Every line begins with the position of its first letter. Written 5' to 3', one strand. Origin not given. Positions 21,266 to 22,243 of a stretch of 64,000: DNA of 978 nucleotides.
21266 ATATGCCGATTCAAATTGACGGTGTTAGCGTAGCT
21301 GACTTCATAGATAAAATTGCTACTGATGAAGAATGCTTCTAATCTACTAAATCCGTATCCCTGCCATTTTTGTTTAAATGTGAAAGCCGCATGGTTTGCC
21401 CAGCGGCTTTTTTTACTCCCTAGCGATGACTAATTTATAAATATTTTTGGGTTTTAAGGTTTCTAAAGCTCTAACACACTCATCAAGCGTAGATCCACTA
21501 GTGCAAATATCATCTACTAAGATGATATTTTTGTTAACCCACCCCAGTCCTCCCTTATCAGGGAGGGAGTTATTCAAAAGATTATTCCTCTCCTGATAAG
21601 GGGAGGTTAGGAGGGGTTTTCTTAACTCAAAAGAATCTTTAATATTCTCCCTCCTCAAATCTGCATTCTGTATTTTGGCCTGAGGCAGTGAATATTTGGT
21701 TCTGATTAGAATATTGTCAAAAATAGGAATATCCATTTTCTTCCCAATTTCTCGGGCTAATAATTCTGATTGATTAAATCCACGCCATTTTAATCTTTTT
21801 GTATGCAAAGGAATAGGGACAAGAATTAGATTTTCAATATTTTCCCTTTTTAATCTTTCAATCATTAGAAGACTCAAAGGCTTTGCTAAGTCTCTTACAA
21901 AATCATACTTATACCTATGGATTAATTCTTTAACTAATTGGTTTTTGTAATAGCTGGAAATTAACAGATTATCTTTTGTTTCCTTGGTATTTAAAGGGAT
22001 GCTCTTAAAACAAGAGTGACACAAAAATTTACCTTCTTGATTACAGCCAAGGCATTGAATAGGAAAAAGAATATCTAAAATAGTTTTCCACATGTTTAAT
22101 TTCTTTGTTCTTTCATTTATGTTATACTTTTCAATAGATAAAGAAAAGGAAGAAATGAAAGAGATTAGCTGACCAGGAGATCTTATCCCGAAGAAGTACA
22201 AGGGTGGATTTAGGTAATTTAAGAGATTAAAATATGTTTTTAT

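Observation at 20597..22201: comF 3' region partially duplicated, with a GC-rich small gene at the junction and an in-frame palindromic mini-insertion in the intact copy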

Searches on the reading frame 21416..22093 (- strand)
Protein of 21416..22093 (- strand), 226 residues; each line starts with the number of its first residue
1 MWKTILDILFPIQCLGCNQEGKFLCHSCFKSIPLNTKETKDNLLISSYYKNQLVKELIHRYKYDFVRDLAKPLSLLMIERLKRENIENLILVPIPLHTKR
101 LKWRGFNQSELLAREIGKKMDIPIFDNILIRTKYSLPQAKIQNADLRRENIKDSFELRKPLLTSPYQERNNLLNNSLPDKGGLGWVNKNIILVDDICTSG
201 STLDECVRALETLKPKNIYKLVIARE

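Call 13: search_protein_families(library=pfam, proteins=[window:21416-22093:-], max_evalue=0.1)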
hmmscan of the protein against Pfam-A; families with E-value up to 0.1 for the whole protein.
window:21416-22093:- (226 aa): 4 families
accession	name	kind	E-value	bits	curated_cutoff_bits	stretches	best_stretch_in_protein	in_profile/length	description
PF00156.33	Pribosyltran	-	9.1e-07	28.8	26.3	1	187-218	87-118/158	Phosphoribosyl transferase domain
PF18912.6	DZR_2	-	3e-05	24.2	27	1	5-34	1-34/56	Double zinc ribbon domain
PF24390.1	PRTase-CE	-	0.0061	16.9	27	1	176-213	103-131/253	PRTase-CE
PF15609.12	PRTase_2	-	0.02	14.8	28.8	1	187-222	119-154/188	Phosphoribosyl transferase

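Call 14: search_protein_families(library=ncbifam, proteins=[window:21416-22093:-], max_evalue=0.1)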
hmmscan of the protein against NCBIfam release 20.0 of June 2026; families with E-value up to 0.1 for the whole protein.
window:21416-22093:- (226 aa): 9 families
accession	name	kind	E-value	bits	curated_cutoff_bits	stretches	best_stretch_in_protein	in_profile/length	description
TIGR00201.1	comF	subfamily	9.9e-24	84.3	233.55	2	14-160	1-148/190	ComF family protein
NF008616.0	PRK11595.1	equivalog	4.6e-20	72.1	304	1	14-161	40-185/227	DNA utilization protein GntX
NF002620.0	PRK02277.1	subfamily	8.8e-05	22.3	115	1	187-223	141-177/201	orotate phosphoribosyltransferase-like protein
TIGR01203.1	HGPRTase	equivalog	0.00018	21.3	150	1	187-218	85-116/167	hypoxanthine phosphoribosyltransferase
NF005537.0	PRK07199.1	subfamily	0.0078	15.3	322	1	184-212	208-236/301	ribose-phosphate diphosphokinase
TIGR01251.1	ribP_PPkin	subfamily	0.023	13.6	113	1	187-220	210-243/309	ribose-phosphate diphosphokinase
NF005299.0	PRK06827.1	subfamily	0.028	13.1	327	1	187-220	265-298/383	phosphoribosylpyrophosphate synthetase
NF003549.0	PRK05205.1-5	equivalog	0.064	12.7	138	0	187-219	99-132/182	bifunctional pyr operon transcriptional regulator/uracil phosphoribosyltransferase PyrR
NF006605.0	PRK09162.1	equivalog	0.086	12.2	181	0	187-224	98-135/183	hypoxanthine-guanine phosphoribosyltransferase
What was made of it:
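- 21413..22093 (-): Intact comF (ComF/ComFC-type; 226 aa plus stop). It has an N-terminal 4-Cys zinc ribbon and a type-I PRTase domain. The mechanical ORF extends to a TTG at 22201. Pfam PF00156 and PF18912, with TIGR00201 as the best NCBIfam hit (calls 13, 14).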

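Call 16: find_homologous_proteins(query=window:21416-22093:-)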
Query window:21416-22093:- (226 aa): 725 proteins with E <= 0.001 among 1095 candidates; the best 120 are listed.
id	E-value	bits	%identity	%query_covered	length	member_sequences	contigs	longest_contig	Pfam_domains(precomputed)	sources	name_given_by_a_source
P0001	1.1e-146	504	100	100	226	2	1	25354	PF18912.7,PF00156.34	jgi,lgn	-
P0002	1.0e-80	289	59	100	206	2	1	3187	PF18912.7,PF00156.34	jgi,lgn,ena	-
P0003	4.5e-74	267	51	100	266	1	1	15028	PF00156.34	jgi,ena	-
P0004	1.2e-73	265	57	100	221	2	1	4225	PF00156.34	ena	-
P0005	1.3e-73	265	54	100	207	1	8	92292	PF18912.7,PF00156.34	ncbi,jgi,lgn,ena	-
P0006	4.4e-73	264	54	100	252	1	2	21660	PF00156.34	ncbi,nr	ncbi:MAG: phosphoribosyltransferase family protein [Patescibacteria group bacterium]|nr:hypothetical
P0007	7.5e-73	263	54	100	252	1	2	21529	PF00156.34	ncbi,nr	ncbi:hypothetical protein KKH07_02935 [Patescibacteria group bacterium]|nr:hypothetical protein [Pat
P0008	1.8e-72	262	52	100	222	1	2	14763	PF18912.7,PF00156.34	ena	-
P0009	5.9e-72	260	52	100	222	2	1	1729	PF18912.7,PF00156.34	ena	-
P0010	2.2e-71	258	52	100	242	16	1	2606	PF00156.34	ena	-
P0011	2.5e-71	258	54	100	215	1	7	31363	PF00156.34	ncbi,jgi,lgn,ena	-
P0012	3.0e-71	258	55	100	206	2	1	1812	PF00156.34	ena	-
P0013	7.3e-71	256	52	100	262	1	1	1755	PF00156.34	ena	-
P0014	1.1e-70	256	52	100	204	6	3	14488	PF00156.34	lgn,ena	-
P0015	1.9e-70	255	53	100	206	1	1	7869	PF00156.34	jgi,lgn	-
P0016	6.3e-70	253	54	100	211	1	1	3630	PF00156.34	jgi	-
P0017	1.8e-69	252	53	100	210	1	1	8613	PF00156.34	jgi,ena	-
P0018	3.0e-69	251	51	100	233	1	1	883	PF18912.7,PF00156.34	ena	-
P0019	4.7e-69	250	53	100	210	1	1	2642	PF00156.34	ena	-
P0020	8.1e-69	250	52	100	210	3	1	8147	PF00156.34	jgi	-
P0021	1.1e-68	249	53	100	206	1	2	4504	PF18912.7,PF00156.34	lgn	-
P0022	1.3e-68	249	46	100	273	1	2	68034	-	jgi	-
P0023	8.3e-66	240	52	100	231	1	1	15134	PF18912.7,PF00156.34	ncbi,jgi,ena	-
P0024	3.3e-65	238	49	100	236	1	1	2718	PF18912.7,PF00156.34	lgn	-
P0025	1.8e-64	235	48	100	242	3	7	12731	PF18912.7,PF00156.34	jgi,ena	-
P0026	1.1e-63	233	50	100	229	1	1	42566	PF18912.7,PF00156.34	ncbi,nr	ncbi:MAG: ComF family protein [Candidatus Portnoybacteria bacterium]|nr:ComF family protein [Candida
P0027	5.3e-63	231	49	100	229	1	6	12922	PF18912.7,PF00156.34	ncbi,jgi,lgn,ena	-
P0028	6.1e-63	230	49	99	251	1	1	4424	PF00156.34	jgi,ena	-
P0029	1.2e-62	229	49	97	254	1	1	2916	PF00156.34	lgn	-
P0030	1.4e-62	229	49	100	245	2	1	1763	PF18912.7,PF00156.34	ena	-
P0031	3.0e-62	228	44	99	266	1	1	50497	PF18912.7,PF00156.34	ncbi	-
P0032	8.0e-62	227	49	100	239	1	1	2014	PF18912.7,PF00156.34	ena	-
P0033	9.1e-62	227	47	100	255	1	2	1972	PF18912.7,PF00156.34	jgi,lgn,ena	-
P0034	1.3e-61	226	48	100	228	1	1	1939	PF00156.34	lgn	-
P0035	2.1e-61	225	47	100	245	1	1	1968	PF18912.7,PF00156.34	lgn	-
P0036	5.3e-61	224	48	100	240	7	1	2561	PF18912.7,PF00156.34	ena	-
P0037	1.3e-60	223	48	98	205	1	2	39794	PF00156.34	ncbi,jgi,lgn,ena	-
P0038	1.8e-60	222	48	100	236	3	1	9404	PF00156.34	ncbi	ncbi:MAG: hypothetical protein ABIG88_00335 [Patescibacteria group bacterium]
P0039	2.1e-60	222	51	100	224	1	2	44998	PF18912.7,PF00156.34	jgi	-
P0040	3.5e-60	221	48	100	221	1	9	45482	PF18912.7,PF00156.34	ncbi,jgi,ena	-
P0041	5.5e-60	221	42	100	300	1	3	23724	-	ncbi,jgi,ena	-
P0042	8.6e-60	220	50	100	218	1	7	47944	PF18912.7,PF00156.34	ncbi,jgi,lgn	-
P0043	1.2e-59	220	49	100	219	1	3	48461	PF18912.7,PF00156.34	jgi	jgi:ComF family protein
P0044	2.0e-59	219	48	100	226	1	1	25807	PF00156.34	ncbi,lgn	-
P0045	2.0e-59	219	47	100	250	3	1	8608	PF18912.7,PF00156.34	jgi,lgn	-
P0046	2.4e-59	219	48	100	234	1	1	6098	PF18912.7,PF00156.34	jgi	jgi:ComF family protein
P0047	3.9e-59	218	47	100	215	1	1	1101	PF00156.34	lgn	-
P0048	6.0e-59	217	49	100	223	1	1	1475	PF00156.34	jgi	-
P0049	9.0e-59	217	48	100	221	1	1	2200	PF18912.7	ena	-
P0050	1.0e-58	217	47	100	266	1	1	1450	PF18912.7,PF00156.34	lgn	-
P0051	1.7e-58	216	48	100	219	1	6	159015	PF00156.34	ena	-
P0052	1.9e-57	212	47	100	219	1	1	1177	PF18912.7,PF00156.34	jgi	-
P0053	3.4e-57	212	48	100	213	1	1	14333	PF00156.34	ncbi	ncbi:MAG: ComF family protein [Candidatus Portnoybacteria bacterium]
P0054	3.7e-56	208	46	100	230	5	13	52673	PF00156.34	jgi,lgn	-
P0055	4.1e-56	208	44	100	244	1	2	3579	PF00156.34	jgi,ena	-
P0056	5.2e-56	208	48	100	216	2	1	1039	PF18912.7,PF00156.34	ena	-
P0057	2.1e-54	203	45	100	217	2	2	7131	PF18912.7,PF00156.34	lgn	-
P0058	2.9e-54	202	50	100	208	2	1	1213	PF00156.34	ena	-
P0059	4.5e-54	201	45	100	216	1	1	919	PF00156.34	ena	-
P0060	4.8e-54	201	44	100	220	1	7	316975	PF18912.7,PF00156.34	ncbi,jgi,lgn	jgi:competence protein ComFC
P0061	5.9e-54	201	46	100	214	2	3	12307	PF00156.34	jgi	-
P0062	6.2e-54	201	48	100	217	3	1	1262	PF00156.34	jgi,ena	-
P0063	7.8e-54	201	46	100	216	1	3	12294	PF00156.34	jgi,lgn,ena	-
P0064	2.2e-53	199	46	100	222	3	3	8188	PF00156.34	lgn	-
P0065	2.6e-53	199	47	97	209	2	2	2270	PF24390.2,PF00156.34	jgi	-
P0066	3.8e-53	198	45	100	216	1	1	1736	PF00156.34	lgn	-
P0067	4.4e-53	198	45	100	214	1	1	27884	PF00156.34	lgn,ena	-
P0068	5.5e-53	198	46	100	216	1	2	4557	PF00156.34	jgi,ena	-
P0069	8.6e-53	197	49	100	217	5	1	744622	PF00156.34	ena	-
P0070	1.3e-52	197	42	100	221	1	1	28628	PF00156.34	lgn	-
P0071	2.0e-52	196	44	100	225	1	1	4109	PF00156.34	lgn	-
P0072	4.4e-51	192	47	100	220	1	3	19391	PF00156.34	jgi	jgi:ComF family protein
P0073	5.7e-50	188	46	100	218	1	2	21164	PF00156.34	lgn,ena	-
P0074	7.8e-49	184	46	98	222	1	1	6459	PF18912.7,PF00156.34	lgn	-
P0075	1.3e-48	184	44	98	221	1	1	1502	PF00156.34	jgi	jgi:ComF family protein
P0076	1.3e-42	164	37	100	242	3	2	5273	PF18912.7,PF00156.34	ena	-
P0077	4.0e-42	162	40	97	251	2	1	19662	PF18912.7,PF00156.34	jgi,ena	-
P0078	5.9e-41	158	37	98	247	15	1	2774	PF18912.7,PF00156.34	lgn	-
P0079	6.2e-40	155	38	97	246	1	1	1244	PF18912.7,PF00156.34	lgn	-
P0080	1.1e-39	154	41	98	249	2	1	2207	PF00156.34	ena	-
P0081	8.1e-39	152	40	97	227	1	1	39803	PF00156.34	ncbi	-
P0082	1.9e-37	147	38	98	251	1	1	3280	PF18912.7,PF00156.34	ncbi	-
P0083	1.9e-37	147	36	99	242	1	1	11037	PF18912.7,PF00156.34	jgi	jgi:ComF family protein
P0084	3.1e-37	146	41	99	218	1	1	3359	PF00156.34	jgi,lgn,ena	-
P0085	9.5e-37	145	37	100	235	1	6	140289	PF18912.7,PF00156.34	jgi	-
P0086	1.4e-36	144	37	99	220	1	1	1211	PF00156.34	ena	-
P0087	1.8e-36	144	35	98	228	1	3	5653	PF18912.7,PF00156.34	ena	-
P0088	5.4e-36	142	36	100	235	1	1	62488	PF18912.7,PF00156.34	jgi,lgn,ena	-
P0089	9.5e-36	141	37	99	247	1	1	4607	PF18912.7,PF00156.34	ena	-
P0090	1.3e-35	141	37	98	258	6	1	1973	PF18912.7,PF00156.34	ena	-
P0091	1.4e-35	141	39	97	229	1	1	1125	PF00156.34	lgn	-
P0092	2.6e-35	140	36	99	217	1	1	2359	PF00156.34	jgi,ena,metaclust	metaclust:\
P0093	3.7e-35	140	38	97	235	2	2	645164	PF18912.7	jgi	jgi:ComF family protein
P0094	4.2e-35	139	35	97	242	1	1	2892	PF00156.34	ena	-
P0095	6.7e-35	139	47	75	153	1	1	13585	PF00156.34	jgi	-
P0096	8.7e-35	138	35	99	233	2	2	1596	PF18912.7,PF00156.34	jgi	jgi:ComF family protein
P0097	1.1e-34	138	36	98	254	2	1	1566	PF18912.7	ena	-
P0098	1.8e-34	137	33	99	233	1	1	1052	PF18912.7,PF00156.34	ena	-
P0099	2.4e-34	137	40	98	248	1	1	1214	PF18912.7,PF00156.34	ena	-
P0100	3.5e-34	136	37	95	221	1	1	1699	PF00156.34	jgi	jgi:ComF family protein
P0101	4.9e-34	136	37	98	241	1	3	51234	PF18912.7,PF00156.34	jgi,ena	-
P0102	7.9e-34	135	35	98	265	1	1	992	PF00156.34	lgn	-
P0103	9.1e-34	135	36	100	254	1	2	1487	PF18912.7,PF00156.34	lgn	-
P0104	9.4e-34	135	38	98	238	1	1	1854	PF18912.7,PF00156.34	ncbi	-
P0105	1.4e-33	134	37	100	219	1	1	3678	PF00156.34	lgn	-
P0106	1.5e-33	134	37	92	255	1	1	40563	PF18912.7,PF00156.34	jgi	-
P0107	1.6e-33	134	34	98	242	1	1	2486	PF00156.34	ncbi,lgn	-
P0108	2.0e-33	134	38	98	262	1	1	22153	PF18912.7,PF00156.34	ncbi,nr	ncbi:MAG: ComF family protein [bacterium]|nr:ComF family protein [bacterium]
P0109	2.5e-33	134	39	100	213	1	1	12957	PF00156.34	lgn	-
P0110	2.7e-33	133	33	99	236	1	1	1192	PF18912.7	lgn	-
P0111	3.7e-33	133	33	98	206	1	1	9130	PF00156.34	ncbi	-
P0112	4.4e-33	133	36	98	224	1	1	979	PF00156.34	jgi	jgi:ComF family protein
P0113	4.6e-33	133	38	100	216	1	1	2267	PF18912.7,PF00156.34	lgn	-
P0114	4.9e-33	133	37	99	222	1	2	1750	PF00156.34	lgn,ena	-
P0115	5.1e-33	133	38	98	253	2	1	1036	PF18912.7,PF00156.34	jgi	-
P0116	5.1e-33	133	35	99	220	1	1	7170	PF18912.7,PF00156.34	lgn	-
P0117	7.5e-33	132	34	98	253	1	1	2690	PF18912.7,PF00156.34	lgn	-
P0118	1.0e-32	132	38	99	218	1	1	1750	PF00156.34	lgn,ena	-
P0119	1.1e-32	131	39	98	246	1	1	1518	PF18912.7,PF00156.34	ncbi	-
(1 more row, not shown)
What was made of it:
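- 21413..22093 (-): 725 homologues (call 16).
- On ComF/ComFC family (TIGR00201; zinc ribbon plus type-I PRTase): Homologues are named ComF by NCBI and JGI (call 16).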

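Call 28: find_encoding_contigs(protein=P0002, flank=4000, max_places=2)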
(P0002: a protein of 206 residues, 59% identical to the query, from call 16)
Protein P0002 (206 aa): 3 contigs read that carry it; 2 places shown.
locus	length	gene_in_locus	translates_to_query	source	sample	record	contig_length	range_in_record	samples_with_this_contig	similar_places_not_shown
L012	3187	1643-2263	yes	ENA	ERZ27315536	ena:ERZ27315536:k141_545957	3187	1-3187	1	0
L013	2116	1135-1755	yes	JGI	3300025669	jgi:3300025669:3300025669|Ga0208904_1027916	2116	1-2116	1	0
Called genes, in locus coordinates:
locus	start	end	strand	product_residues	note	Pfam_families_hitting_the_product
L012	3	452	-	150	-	?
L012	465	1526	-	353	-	PF11104:PilM_2, PF14450:FtsA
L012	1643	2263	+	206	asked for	PF18912:DZR_2 (weak), PF00156:Pribosyltran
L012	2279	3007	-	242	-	PF00561:Abhydrolase_1, PF12146:Hydrolase_4 (weak), PF12697:Abhydrolase_6 (weak)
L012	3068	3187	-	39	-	?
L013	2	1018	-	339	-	?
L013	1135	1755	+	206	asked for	PF18912:DZR_2 (weak), PF00156:Pribosyltran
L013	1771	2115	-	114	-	?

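Call 29: find_encoding_contigs(protein=P0005, flank=4000, max_places=2)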
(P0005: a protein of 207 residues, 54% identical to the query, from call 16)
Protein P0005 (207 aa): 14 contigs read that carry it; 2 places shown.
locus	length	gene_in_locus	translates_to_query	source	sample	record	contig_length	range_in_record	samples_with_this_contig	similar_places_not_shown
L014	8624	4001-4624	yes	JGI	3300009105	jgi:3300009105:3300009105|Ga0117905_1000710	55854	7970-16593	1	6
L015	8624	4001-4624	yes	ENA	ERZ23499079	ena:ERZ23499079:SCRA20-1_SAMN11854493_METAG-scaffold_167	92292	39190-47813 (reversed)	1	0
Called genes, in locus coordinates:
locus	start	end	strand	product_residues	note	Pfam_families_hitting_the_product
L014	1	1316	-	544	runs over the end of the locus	PF05157:MshEN, PF00437:T2SSE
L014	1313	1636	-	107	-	-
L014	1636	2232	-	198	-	PF04350:PilO (faint)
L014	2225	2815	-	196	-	-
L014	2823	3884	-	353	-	PF11104:PilM_2, PF14450:FtsA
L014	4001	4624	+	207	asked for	PF18912:DZR_2 (faint), PF00156:Pribosyltran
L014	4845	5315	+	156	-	-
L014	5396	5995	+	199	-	PF13023:HD_3, PF12917:YfbR-like, PF01966:HD (weak)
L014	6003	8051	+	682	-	PF17191:RecG_wedge, PF01336:tRNA_anti-codon (faint), PF04851:ResIII, PF00176:SNF2-rel_dom, PF00270:DEAD, PF00271:Helicase_C, PF22590:Cas3-like_C_2 (weak), PF19833:RecG_dom3_C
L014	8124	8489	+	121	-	PF01258:zf-dskA_traR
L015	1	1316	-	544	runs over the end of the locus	PF05157:MshEN, PF00437:T2SSE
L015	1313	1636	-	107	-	-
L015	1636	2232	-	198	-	PF04350:PilO (faint)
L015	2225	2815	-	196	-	-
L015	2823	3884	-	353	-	PF11104:PilM_2, PF14450:FtsA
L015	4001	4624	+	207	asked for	PF18912:DZR_2 (faint), PF00156:Pribosyltran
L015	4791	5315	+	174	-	-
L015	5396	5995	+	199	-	PF12917:YfbR-like, PF13023:HD_3, PF01966:HD (weak)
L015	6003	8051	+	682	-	PF17191:RecG_wedge, PF01336:tRNA_anti-codon (faint), PF04851:ResIII, PF00176:SNF2-rel_dom, PF00270:DEAD, PF00271:Helicase_C, PF22590:Cas3-like_C_2 (weak), PF19833:RecG_dom3_C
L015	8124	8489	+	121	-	PF01258:zf-dskA_traR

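Call 32: find_encoding_contigs(protein=P0003, flank=3000, max_places=1)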
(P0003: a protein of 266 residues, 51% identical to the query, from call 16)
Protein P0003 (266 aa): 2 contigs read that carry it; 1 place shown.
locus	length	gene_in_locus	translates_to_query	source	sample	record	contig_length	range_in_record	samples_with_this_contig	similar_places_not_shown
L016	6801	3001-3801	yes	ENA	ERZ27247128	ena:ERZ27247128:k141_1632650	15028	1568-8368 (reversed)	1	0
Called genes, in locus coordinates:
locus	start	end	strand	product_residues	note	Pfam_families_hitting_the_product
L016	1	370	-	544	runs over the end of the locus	PF05157:MshEN, PF00437:T2SSE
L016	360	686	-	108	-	-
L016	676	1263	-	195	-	PF04350:PilO (weak)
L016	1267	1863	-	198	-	-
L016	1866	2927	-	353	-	PF11104:PilM_2, PF14450:FtsA (weak)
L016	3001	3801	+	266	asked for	PF00156:Pribosyltran (faint)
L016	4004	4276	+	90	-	PF04221:RelB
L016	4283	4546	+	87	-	PF05016:ParE_toxin, PF15738:YafQ_toxin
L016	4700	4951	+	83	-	PF01541:GIY-YIG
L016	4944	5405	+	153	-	-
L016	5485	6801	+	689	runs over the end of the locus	PF17191:RecG_wedge, PF01336:tRNA_anti-codon (weak), PF04851:ResIII, PF00176:SNF2-rel_dom, PF00270:DEAD, PF00271:Helicase_C, PF22590:Cas3-like_C_2 (weak), PF19833:RecG_dom3_C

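Call 33: find_encoding_contigs(protein=P0041, flank=3000, max_places=1)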
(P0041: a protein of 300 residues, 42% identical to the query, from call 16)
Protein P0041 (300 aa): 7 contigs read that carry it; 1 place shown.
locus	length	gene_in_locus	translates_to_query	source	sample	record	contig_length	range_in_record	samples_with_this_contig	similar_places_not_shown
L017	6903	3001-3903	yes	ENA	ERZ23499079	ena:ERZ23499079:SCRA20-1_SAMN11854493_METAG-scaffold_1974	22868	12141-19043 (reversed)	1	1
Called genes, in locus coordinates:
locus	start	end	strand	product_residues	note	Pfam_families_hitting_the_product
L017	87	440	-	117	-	-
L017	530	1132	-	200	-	PF04350:PilO (weak)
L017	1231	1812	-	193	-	-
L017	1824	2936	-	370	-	PF11104:PilM_2, PF14450:FtsA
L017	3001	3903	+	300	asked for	-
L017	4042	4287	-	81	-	-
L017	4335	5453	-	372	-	PF10592:AIPR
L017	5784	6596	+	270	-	PF01555:N6_N4_Mtase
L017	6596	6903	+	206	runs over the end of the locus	PF02976:MutH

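Call 80: find_encoding_contigs(protein=P0022, flank=1500, max_places=1)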
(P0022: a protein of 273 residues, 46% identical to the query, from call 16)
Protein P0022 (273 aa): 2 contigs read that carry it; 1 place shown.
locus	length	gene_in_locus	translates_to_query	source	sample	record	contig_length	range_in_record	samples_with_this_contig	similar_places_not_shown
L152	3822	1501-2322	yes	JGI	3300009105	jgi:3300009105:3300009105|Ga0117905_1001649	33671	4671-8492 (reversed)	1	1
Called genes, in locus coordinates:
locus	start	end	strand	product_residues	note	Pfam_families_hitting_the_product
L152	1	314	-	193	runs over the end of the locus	-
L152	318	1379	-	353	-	PF11104:PilM_2, PF14450:FtsA (weak)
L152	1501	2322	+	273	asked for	-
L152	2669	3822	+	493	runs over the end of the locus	PF04326:SLFN_AlbA_2, PF13749:HATPase_c_4, PF21247:Fic-like_C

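Call 81: find_encoding_contigs(protein=P0006, flank=1500, max_places=1)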
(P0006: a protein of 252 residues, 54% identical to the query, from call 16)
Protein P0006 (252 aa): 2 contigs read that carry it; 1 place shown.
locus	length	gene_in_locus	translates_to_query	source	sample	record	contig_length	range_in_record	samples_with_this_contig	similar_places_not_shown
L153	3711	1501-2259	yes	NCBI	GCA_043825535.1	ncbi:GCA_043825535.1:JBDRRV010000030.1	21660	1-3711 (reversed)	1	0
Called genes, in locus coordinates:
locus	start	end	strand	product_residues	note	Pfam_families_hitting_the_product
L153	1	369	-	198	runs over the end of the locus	-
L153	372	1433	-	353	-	PF11104:PilM_2, PF14450:FtsA (weak)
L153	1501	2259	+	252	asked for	PF00156:Pribosyltran (weak)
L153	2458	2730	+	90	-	PF04221:RelB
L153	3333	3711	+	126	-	PF00239:Resolvase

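Call 82: find_encoding_contigs(protein=P0031, flank=1500, max_places=1)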
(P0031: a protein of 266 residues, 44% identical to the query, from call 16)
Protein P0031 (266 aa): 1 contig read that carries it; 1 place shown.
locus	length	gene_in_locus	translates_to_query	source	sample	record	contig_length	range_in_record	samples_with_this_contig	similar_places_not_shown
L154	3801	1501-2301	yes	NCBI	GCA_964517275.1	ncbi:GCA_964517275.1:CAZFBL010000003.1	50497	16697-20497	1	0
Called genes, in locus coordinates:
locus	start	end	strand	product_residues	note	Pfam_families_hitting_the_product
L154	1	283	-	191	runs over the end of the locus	-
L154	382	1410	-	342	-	PF11104:PilM_2, PF14450:FtsA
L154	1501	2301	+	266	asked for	PF18912:DZR_2 (weak), PF00156:Pribosyltran (weak)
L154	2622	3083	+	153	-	-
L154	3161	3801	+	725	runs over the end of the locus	PF17191:RecG_wedge, PF01336:tRNA_anti-codon (weak), PF00270:DEAD, PF04851:ResIII, PF22590:Cas3-like_C_2 (faint), PF00271:Helicase_C, PF19833:RecG_dom3_C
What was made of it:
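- All relatives examined have a single comF (calls 28, 29, 32, 33, 80-82).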

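Call 85: search_solved_structures(query=window:21416-22093:-, max_evalue=0.001, show_alignments=1)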
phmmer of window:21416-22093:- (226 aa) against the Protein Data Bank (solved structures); distinct sequences matched with E-value up to 0.001: 1.
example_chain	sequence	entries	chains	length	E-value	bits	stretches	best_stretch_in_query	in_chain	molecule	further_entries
7p0h_A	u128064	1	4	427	0.00022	24.1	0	11-73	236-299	Helicobacter pylori ComF fused to an artificial alphaREP crystallization helper (named B2)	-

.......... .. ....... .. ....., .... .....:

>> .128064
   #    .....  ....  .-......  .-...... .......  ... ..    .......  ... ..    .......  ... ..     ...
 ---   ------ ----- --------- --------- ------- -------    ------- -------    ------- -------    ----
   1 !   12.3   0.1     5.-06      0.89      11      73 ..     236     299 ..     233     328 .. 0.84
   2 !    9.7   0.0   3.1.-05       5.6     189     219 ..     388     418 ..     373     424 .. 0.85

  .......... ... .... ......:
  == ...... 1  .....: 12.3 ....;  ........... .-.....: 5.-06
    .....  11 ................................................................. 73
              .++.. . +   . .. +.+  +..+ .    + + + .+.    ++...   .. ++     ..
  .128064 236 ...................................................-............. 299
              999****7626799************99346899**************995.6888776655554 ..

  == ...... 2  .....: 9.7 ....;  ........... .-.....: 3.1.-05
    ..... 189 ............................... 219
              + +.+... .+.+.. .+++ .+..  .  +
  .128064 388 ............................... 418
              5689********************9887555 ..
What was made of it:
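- Closest known: ComFC of Helicobacter pylori. Same: It was the only solved relative found (call 85).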
